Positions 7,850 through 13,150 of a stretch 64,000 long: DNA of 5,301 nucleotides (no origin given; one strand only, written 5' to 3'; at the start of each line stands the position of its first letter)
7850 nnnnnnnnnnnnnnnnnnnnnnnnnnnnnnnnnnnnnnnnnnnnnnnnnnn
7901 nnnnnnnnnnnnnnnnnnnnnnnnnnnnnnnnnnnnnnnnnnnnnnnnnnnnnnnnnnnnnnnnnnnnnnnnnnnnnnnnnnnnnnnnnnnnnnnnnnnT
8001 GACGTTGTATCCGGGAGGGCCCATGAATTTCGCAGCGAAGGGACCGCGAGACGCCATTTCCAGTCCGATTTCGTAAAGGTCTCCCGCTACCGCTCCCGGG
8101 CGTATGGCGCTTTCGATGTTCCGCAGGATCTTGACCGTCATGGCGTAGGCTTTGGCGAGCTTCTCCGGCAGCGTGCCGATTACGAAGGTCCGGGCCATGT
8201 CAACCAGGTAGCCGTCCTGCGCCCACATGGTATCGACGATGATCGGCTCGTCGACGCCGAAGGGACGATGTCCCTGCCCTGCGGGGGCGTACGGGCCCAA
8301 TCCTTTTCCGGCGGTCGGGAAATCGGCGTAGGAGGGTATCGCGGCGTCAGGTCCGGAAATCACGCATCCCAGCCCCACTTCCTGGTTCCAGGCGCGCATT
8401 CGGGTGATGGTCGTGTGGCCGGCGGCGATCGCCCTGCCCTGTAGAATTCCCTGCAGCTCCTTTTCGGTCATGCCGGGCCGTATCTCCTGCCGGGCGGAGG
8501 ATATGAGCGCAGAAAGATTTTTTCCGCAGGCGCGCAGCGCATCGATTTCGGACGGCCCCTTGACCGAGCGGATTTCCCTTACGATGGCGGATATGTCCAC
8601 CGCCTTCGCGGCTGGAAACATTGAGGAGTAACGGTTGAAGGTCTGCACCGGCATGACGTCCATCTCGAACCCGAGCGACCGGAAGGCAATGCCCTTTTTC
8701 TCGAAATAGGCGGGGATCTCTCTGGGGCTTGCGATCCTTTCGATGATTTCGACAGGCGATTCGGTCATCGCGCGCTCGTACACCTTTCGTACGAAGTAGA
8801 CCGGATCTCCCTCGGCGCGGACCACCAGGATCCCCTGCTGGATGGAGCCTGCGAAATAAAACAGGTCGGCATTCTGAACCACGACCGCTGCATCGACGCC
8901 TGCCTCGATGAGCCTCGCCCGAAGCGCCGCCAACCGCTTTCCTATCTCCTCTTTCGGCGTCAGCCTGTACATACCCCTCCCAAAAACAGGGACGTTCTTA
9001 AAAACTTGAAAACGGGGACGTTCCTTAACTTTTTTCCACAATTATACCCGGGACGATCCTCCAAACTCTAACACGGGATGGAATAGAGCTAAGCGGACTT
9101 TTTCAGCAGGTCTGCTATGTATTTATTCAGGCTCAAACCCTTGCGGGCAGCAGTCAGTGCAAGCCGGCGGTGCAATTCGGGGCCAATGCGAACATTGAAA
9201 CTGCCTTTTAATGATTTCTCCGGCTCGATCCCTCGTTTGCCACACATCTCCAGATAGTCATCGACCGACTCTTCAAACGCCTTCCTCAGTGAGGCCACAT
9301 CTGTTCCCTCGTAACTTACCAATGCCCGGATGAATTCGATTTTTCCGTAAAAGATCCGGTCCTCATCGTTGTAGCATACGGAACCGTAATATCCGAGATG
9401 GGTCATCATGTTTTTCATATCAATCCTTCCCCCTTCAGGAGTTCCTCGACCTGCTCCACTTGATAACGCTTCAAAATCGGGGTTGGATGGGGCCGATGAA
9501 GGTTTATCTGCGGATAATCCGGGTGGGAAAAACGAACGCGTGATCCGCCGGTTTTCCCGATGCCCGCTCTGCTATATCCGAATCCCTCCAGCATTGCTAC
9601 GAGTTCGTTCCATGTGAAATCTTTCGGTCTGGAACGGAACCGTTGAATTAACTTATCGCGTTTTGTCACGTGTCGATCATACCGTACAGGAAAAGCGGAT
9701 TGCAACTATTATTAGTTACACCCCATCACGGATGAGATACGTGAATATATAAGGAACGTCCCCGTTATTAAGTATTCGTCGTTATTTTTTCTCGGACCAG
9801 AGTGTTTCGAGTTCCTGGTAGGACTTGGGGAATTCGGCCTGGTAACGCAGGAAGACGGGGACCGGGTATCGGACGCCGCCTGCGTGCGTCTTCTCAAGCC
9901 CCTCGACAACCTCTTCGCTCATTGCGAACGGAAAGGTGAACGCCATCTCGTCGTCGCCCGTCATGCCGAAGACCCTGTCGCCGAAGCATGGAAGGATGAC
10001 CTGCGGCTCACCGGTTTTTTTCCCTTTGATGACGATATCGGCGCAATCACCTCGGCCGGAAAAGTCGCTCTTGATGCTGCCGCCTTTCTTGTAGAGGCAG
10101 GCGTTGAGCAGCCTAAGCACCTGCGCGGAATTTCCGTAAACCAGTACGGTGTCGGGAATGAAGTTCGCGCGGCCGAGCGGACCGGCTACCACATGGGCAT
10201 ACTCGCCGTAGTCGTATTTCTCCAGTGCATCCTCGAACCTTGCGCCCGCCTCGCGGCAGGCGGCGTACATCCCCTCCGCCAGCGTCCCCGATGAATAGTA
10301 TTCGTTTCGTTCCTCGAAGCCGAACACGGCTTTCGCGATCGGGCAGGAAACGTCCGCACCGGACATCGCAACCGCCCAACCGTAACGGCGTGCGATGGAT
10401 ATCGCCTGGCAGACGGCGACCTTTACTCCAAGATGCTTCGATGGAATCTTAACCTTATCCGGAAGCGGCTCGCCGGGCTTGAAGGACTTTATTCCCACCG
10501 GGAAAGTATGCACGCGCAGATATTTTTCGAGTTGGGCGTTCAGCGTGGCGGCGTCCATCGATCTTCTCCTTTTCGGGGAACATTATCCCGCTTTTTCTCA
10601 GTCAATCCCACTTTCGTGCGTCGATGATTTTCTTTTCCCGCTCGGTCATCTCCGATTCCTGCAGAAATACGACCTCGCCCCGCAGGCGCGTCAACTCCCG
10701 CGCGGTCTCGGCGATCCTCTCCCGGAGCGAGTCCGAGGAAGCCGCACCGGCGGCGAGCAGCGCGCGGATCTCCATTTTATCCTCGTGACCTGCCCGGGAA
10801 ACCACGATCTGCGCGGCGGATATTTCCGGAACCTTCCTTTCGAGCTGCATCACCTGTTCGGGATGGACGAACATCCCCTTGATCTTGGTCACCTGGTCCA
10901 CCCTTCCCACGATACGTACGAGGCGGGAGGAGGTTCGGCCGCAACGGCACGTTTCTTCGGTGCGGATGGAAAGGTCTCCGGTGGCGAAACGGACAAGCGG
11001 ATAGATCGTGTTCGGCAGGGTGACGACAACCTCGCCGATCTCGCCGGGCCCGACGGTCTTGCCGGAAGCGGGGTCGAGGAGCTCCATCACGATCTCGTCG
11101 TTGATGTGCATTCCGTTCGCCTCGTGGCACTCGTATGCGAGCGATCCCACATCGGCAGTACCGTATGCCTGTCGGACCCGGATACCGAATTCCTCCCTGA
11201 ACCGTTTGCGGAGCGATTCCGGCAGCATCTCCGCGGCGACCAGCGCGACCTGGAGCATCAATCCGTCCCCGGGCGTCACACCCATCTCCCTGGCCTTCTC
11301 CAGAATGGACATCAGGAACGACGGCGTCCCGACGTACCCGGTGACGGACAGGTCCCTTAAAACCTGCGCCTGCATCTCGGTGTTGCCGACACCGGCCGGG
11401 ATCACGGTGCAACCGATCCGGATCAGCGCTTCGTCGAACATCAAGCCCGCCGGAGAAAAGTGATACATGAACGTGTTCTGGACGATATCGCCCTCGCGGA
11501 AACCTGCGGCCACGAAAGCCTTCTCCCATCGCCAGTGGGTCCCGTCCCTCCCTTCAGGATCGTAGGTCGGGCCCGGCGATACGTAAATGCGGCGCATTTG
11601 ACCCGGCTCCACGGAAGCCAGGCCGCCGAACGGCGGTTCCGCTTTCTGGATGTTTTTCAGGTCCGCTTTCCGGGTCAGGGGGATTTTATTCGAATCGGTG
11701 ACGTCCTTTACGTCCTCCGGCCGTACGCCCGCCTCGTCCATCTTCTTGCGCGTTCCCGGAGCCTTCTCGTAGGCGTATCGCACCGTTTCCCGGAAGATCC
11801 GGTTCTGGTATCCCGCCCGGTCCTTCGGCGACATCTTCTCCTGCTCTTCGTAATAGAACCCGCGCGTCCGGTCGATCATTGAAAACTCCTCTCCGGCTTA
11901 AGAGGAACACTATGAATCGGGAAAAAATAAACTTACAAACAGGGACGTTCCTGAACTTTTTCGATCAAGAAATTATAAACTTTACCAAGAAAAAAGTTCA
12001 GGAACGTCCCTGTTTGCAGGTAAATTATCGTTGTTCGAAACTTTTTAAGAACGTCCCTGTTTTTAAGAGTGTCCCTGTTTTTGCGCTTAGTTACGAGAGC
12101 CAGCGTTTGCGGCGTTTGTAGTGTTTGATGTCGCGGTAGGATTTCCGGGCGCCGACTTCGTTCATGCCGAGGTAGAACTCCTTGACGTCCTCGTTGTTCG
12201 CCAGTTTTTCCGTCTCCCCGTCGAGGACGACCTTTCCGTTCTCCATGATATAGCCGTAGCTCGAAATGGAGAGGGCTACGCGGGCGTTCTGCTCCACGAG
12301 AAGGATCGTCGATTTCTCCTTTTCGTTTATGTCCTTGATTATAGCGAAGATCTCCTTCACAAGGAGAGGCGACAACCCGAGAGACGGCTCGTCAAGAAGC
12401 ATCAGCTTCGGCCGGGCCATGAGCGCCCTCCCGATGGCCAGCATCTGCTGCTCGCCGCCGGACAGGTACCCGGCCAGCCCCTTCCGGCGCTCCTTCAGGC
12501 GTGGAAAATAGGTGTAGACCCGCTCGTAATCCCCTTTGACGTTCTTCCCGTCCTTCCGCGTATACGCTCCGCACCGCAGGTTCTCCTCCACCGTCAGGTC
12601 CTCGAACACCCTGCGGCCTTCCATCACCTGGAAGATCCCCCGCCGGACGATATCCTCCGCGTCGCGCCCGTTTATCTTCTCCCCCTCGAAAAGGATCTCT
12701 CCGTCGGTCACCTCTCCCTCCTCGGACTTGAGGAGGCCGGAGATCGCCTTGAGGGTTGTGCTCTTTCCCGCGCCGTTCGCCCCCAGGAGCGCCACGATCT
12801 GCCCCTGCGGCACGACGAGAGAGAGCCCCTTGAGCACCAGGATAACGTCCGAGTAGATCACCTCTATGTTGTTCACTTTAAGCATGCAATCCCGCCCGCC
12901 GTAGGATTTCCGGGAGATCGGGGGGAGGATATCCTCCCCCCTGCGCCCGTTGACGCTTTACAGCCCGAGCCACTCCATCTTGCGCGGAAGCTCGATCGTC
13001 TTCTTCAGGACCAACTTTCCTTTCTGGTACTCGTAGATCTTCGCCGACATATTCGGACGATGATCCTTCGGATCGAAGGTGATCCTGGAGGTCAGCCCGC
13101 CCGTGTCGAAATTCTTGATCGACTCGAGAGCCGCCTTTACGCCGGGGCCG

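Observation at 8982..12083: Seven copies of a ~24-nt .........-core element occupy every intergenic gap of a 3-kb accessory segment, including a 25-bp perfect inverted repeat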

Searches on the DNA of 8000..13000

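Call 7: search_rna_families(source=window, start=8000, end=13000, threshold=evalue, max_evalue=10)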
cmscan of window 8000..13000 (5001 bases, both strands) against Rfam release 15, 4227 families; matches with E-value up to 10: 11.
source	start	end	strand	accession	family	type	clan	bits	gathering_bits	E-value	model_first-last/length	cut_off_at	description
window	11934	12018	-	RF03940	MIR9563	Gene; miRNA;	-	38.6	90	5.5e-05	1-127/127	no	MIR9563 microRNA precursor family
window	11926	12026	+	RF04134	MIR7504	Gene; miRNA;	-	37.8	83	0.00027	1-124/124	no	MIR7504 microRNA precursor family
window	11924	12028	-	RF03955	MIR2934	Gene; miRNA;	-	37.1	100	0.00019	1-113/113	no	MIR2934 microRNA precursor family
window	11932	12020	+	RF03940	MIR9563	Gene; miRNA;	-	35.8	90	0.0003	1-127/127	no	MIR9563 microRNA precursor family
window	11941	12009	-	RF03217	mir-3167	Gene; miRNA;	-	33.1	86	0.0033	1-59/59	no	mir-3167 microRNA precursor family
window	11932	12019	-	RF00648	MIR396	Gene; miRNA;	-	32.6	80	0.00064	1-118/118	no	MIR396 microRNA precursor family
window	10548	10633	-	RF01676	P31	Gene; sRNA;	-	18.7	40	4.6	1-82/82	no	Pseudomonas sRNA P31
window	10819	10886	+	RF01924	mir-2774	Gene; miRNA;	-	17.9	51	1.1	1-67/67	no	mir-2774 microRNA precursor family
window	12318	12338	-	RF02946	cow-rumen-1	Gene; sRNA;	-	16.3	53.4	5.3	1-61/61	no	cow-rumen-1 RNA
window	11192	11298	-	RF02133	HOXB13-AS1_2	Gene; lncRNA;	-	15.3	40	4.2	1-81/81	no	HOXB13 antisense RNA 1 conserved region 2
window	9342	9413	-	RF01136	sR28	Gene; snRNA; snoRNA; CD-box;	-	12.6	39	8.2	1-55/55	no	Small nucleolar RNA sR28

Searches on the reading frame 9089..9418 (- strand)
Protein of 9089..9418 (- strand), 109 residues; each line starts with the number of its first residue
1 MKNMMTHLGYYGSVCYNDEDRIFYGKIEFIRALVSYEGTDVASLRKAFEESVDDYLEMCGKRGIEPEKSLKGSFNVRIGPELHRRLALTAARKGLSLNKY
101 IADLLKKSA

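Call 6: search_protein_families(library=pfam, proteins=[window:9089-9418:-])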
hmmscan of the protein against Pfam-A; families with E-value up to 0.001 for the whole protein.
window:9089-9418:- (109 aa): 1 family
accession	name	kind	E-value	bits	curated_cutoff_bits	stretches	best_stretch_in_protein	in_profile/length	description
PF05534.18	HicB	-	2e-20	72.9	21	1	55-105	1-51/51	HicB family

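Call 33: find_homologous_proteins(query=window:9089-9418:-, max_evalue=1e-20)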
Query window:9089-9418:- (109 aa): 780 proteins with E <= 1e-20 among 822 candidates; the best 120 are listed.
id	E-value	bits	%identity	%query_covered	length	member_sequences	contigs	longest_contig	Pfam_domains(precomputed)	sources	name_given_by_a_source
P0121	1.5e-65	236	100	100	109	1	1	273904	PF05534.19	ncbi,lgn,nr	ncbi:MAG: type II toxin-antitoxin system HicB family antitoxin [Deltaproteobacteria bacterium]|nr:ty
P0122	5.3e-61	221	93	100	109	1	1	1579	PF05534.19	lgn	-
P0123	7.5e-60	218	92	100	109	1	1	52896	PF05534.19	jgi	jgi:predicted HicB family RNase H-like nuclease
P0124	5.2e-57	209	87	100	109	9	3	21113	PF05534.19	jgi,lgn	jgi:predicted HicB family RNase H-like nuclease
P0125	5.4e-52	192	82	100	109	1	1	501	PF05534.19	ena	-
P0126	5.2e-51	189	83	100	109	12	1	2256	PF05534.19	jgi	jgi:predicted HicB family RNase H-like nuclease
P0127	1.4e-50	188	81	100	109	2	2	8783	PF05534.19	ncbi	ncbi:MAG: type II toxin-antitoxin system HicB family antitoxin [Candidatus Deferrimicrobium sp.]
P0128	1.9e-49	184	80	100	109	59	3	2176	PF05534.19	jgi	jgi:predicted HicB family RNase H-like nuclease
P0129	1.6e-47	178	74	100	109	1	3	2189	PF05534.19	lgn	-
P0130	2.3e-47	178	74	100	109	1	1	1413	PF05534.19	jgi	jgi:predicted HicB family RNase H-like nuclease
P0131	2.4e-46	174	73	100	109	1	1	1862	PF05534.19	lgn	-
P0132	4.0e-46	174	72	100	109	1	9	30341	PF05534.19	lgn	-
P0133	4.8e-46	173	70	100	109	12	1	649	PF05534.19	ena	-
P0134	7.5e-46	173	71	100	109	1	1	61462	PF05534.19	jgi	jgi:predicted HicB family RNase H-like nuclease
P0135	1.3e-45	172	76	100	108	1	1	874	PF05534.19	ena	-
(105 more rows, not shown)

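Call 35: find_encoding_contigs(protein=P0123, flank=5000, max_places=2)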
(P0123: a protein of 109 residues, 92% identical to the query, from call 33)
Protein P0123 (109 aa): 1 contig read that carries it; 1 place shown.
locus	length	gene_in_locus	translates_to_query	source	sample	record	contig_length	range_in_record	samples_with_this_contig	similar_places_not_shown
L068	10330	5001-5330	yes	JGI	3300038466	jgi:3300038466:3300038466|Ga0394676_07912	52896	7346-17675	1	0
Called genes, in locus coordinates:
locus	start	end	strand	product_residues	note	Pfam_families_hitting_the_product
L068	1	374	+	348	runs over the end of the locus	PF02653:BPD_transp_2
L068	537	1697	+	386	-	PF13458:Peripla_BP_6, PF01094:ANF_receptor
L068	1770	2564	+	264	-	PF00005:ABC_tran, PF13304:AAA_21 (weak)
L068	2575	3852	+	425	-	PF00501:AMP-binding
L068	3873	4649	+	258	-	PF02596:DUF169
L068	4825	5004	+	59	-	PF07927:HicA_toxin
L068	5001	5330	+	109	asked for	PF05534:HicB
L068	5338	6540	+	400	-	PF01321:Creatinase_N, PF00557:Peptidase_M24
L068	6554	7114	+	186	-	PF00857:Isochorismatase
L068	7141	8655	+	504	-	PF13517:FG-GAP_3 (weak)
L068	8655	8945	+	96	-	PF22513:FitA-like_RHH, PF03869:Arc (weak)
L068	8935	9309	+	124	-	PF01850:PIN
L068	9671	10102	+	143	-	PF20432:Xre-like-HTH, PF09722:Xre_MbcA_ParS_C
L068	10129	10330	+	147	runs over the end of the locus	PF08808:RES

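Call 36: find_encoding_contigs(protein=P0124, flank=5000, max_places=3)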
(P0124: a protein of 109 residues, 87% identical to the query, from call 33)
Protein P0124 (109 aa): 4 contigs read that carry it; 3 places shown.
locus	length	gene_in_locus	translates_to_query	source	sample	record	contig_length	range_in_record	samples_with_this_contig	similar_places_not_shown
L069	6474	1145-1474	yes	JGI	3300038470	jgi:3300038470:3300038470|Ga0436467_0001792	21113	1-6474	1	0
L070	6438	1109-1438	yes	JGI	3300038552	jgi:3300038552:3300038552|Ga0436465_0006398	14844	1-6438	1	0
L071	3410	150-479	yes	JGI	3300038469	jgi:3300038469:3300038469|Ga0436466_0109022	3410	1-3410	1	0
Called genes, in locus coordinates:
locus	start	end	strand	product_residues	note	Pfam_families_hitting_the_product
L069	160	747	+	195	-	PF01569:PAP2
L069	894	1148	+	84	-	PF07927:HicA_toxin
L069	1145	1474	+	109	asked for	PF05534:HicB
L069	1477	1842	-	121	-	-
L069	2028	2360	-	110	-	-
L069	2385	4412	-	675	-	PF06082:YjbH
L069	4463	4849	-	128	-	PF10531:SLBB (weak)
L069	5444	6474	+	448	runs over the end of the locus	PF03721:UDPG_MGDP_dh_N, PF00984:UDPG_MGDP_dh, PF03720:UDPG_MGDP_dh_C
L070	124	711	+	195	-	PF01569:PAP2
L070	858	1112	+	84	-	PF07927:HicA_toxin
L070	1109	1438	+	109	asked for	PF05534:HicB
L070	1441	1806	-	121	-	-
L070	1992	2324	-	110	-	-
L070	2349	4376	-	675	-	PF06082:YjbH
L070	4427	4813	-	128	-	PF10531:SLBB (weak)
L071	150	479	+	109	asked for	PF05534:HicB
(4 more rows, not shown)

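Call 37: find_encoding_contigs(protein=P0127, flank=5000, max_places=2)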
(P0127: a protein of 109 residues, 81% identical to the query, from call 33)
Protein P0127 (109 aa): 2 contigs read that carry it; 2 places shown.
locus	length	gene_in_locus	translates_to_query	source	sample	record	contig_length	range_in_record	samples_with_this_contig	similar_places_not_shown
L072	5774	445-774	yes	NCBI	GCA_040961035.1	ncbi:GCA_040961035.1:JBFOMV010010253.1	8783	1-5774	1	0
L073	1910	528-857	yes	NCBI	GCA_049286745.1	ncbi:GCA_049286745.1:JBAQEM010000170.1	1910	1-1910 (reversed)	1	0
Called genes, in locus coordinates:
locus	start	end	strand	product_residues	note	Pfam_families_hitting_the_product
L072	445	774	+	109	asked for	PF05534:HicB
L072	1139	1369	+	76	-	-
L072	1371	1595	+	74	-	PF07927:HicA_toxin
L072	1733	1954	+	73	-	-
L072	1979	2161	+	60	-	-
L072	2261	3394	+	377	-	PF02719:Polysacc_synt_2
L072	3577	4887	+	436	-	PF13173:AAA_14, PF13635:DUF4143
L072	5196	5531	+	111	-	PF10543:ORF6N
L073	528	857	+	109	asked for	PF05534:HicB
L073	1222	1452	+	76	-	-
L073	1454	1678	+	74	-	PF07927:HicA_toxin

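Call 47: find_encoding_contigs(protein=P0121, flank=1000, max_places=2)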
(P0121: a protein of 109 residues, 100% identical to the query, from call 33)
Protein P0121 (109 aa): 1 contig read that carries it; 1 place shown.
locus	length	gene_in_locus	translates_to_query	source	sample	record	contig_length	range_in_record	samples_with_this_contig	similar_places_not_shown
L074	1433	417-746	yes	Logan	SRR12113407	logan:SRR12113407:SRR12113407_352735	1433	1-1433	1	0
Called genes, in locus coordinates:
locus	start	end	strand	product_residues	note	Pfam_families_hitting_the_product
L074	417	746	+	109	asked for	PF05534:HicB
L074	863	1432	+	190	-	?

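Call 73: list_cluster_members(proteins=[P0244, P0121])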
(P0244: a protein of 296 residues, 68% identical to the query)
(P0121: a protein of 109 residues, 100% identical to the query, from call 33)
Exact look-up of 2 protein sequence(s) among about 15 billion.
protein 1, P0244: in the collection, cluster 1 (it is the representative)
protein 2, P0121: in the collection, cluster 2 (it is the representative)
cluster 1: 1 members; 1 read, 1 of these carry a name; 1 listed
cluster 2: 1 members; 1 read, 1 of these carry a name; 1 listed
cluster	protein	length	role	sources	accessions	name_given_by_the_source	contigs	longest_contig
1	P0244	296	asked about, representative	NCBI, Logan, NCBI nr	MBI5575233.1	MAG: transposase [Deltaproteobacteria bacterium] | transposase [Deltaproteobacteria bacterium]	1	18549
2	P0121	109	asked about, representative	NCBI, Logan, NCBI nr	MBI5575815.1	MAG: type II toxin-antitoxin system HicB family antitoxin [Deltaproteobacteria bacterium] | type II toxin-antitoxin system HicB family antitoxin [Deltaproteobacteria bacterium]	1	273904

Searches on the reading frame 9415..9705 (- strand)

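Call 6: search_protein_families(library=pfam, proteins=[window:9415-9705:-])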
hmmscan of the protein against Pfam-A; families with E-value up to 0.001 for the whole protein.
window:9415-9705:- (96 aa): 1 family
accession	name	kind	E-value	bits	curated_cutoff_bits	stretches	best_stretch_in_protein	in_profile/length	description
PF07927.17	HicA_toxin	-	2.3e-10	40.9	27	1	32-86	1-52/58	HicA toxin of bacterial toxin-antitoxin,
